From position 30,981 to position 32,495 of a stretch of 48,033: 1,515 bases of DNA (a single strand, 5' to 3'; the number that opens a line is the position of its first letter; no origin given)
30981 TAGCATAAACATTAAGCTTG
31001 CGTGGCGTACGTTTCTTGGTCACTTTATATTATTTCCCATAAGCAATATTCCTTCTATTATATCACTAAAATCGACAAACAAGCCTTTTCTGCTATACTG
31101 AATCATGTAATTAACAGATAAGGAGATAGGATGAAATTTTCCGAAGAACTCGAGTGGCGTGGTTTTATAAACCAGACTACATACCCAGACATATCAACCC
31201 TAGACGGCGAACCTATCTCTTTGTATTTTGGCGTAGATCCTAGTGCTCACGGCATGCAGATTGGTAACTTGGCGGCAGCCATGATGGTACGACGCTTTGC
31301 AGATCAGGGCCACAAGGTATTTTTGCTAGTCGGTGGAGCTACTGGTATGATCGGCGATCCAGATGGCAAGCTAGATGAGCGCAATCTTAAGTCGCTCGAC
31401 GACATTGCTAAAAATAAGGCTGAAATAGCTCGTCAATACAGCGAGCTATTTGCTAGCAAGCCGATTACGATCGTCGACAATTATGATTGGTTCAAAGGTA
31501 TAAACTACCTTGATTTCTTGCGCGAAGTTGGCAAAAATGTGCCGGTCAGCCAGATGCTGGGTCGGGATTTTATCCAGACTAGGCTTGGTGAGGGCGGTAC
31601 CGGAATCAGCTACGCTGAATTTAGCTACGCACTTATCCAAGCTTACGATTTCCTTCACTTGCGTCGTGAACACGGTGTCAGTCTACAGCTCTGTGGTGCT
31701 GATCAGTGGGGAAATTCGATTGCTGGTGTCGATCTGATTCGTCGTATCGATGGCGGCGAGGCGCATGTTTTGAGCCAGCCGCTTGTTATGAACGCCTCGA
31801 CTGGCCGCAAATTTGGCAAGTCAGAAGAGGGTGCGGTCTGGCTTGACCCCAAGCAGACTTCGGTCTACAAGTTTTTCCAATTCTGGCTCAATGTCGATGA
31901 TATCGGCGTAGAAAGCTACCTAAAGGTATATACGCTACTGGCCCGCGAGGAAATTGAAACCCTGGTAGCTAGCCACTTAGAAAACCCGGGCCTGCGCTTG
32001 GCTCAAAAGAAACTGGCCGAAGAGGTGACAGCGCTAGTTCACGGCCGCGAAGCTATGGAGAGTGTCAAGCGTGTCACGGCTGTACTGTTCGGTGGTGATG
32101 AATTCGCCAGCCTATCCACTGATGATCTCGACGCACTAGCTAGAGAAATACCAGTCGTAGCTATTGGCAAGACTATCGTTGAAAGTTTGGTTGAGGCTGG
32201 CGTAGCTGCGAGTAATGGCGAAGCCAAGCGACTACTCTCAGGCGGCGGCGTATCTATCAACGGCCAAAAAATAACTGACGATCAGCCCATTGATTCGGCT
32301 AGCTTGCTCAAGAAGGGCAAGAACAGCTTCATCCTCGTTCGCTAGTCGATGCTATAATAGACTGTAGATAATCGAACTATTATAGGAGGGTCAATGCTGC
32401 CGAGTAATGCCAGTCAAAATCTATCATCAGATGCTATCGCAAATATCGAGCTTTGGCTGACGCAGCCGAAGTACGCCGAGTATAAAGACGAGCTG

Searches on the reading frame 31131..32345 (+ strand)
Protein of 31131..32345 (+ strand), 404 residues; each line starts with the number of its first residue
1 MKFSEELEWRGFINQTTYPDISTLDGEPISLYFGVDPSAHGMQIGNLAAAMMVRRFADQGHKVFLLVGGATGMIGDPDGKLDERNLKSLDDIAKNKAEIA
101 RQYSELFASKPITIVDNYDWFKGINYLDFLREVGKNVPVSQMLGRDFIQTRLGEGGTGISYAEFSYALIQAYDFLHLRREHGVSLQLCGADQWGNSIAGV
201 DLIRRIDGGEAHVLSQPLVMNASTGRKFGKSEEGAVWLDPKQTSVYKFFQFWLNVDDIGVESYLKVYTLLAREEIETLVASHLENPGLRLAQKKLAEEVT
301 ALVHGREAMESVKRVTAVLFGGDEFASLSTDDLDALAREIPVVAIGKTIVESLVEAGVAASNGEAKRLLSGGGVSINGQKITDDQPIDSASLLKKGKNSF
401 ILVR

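Call 8: search_protein_families(library=pfam, proteins=[window:31131-32345:+], max_evalue=0.00001)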
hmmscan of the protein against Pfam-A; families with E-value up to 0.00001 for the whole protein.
window:31131-32345:+ (404 aa): 2 families
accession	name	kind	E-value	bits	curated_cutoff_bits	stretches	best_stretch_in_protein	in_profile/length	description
PF00579.31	tRNA-synt_1b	-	1e-66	225.7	21.1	1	26-320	3-291/292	tRNA synthetases class I (W and Y)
PF22421.1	SYY_C-terminal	-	4.1e-08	33.5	27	1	334-387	3-59/83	Tyrosine--tRNA ligase SYY-like C-terminal domain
